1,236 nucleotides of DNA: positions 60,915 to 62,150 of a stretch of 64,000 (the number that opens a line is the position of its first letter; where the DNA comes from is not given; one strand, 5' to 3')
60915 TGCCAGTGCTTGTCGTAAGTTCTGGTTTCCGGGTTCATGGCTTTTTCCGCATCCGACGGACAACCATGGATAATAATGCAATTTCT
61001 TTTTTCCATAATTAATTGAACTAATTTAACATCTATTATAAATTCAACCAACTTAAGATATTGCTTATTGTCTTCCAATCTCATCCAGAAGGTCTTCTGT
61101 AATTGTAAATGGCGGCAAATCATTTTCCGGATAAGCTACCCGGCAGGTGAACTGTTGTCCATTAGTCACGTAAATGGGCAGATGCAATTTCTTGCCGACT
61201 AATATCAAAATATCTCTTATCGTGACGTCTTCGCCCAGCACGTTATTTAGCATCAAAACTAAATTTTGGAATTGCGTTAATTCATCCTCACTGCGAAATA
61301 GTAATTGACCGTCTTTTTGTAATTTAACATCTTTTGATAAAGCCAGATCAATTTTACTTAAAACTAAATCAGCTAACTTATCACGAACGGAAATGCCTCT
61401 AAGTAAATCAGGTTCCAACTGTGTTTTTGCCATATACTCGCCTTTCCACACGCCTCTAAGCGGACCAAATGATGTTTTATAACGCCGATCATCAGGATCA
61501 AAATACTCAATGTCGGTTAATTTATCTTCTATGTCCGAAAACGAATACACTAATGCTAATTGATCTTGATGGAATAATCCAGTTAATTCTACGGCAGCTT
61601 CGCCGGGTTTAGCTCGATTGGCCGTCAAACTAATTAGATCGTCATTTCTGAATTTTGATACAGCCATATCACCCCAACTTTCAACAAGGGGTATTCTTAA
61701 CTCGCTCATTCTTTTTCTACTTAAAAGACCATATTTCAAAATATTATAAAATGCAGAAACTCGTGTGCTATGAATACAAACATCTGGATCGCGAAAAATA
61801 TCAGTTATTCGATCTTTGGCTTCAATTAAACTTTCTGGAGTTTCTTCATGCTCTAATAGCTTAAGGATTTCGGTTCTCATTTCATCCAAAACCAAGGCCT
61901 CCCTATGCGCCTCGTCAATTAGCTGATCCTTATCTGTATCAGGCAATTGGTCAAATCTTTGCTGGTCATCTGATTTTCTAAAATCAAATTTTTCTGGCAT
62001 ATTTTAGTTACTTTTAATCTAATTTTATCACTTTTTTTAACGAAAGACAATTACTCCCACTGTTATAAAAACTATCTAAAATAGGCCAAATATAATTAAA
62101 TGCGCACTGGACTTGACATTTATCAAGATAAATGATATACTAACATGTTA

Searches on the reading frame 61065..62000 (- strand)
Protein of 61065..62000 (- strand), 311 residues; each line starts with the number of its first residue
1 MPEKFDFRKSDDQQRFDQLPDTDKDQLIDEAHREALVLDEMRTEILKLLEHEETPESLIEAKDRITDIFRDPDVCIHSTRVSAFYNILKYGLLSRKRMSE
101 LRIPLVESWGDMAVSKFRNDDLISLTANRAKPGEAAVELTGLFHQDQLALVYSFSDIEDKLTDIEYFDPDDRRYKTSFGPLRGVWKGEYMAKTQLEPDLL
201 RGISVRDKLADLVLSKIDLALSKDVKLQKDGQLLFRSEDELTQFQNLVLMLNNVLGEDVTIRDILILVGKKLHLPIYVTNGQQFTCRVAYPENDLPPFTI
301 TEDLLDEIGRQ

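Call 5: search_protein_families(library=pfam, proteins=[window:61065-62000:-], max_evalue=1)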
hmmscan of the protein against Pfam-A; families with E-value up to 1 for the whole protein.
window:61065-62000:- (311 aa): 2 families
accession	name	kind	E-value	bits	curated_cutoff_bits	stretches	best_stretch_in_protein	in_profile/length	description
PF01885.22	PTS_2-RNA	-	0.016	15.7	26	1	10-126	58-152/177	RNA 2'-phosphotransferase, Tpt1 / KptA family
PF07503.17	zf-HYPF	-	0.35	11.2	23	1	165-176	8-19/34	HypF finger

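Call 87: search_protein_families(library=phrogs, proteins=[window:61065-62000:-], max_evalue=0.01)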
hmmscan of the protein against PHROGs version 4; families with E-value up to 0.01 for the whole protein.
window:61065-62000:- (311 aa): 0 families
